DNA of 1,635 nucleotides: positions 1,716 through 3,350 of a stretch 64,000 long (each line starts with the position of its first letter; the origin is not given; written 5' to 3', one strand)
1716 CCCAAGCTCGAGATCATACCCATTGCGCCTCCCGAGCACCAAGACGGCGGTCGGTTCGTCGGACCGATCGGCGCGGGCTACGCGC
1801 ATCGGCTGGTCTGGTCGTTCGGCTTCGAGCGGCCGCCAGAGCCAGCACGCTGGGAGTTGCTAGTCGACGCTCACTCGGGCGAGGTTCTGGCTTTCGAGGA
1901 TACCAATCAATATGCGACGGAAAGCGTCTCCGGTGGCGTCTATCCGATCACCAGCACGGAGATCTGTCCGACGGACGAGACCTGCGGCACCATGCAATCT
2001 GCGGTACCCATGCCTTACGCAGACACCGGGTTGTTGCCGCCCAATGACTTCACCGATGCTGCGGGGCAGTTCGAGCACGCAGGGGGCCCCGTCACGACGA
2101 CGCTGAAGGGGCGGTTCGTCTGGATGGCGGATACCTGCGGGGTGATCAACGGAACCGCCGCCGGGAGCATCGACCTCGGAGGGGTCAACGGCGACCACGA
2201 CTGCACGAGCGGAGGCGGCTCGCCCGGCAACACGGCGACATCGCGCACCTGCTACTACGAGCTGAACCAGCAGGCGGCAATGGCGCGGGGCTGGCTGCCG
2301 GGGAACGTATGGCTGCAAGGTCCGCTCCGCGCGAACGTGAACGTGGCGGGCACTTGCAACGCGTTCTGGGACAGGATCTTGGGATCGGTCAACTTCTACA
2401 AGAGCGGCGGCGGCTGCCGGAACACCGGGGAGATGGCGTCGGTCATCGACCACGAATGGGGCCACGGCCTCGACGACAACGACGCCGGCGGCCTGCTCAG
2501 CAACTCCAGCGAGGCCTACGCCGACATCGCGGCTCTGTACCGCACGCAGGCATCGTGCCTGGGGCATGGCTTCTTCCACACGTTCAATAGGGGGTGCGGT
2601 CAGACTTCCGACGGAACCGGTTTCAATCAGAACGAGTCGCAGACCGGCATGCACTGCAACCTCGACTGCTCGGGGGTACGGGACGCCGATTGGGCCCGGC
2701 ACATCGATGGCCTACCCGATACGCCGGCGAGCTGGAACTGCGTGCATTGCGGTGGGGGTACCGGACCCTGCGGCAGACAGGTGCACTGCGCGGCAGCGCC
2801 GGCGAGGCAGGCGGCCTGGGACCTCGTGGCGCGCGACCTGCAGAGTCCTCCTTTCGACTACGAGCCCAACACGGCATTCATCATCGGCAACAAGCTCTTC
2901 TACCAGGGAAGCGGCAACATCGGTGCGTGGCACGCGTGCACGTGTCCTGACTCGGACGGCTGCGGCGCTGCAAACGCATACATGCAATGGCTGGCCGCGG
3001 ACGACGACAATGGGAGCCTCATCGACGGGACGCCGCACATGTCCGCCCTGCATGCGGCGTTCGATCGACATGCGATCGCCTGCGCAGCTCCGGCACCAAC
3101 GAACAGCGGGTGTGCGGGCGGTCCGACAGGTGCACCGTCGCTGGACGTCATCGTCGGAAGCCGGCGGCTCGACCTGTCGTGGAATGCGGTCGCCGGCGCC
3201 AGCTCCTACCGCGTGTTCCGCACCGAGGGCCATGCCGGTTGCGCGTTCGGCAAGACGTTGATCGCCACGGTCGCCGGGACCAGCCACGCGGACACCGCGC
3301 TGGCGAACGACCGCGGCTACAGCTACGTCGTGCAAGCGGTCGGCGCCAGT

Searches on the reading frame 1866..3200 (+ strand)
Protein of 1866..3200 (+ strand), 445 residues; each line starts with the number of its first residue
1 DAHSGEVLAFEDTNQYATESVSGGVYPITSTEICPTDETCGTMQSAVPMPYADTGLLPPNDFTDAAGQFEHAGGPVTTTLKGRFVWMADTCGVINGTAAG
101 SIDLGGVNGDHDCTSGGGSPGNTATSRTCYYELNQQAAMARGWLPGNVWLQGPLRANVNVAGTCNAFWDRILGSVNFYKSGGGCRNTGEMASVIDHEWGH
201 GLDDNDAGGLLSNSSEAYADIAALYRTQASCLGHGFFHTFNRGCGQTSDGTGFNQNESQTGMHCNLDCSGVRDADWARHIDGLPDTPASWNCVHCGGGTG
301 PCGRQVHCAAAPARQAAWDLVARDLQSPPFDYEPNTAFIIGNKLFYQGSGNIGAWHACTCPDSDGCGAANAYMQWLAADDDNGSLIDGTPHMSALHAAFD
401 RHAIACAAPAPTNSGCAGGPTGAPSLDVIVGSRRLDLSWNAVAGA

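Call 62: search_solved_structures(query=window:1866-3200:+, max_evalue=0.01)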
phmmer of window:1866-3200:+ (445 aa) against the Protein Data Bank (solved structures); distinct sequences matched with E-value up to 0.01: 0.
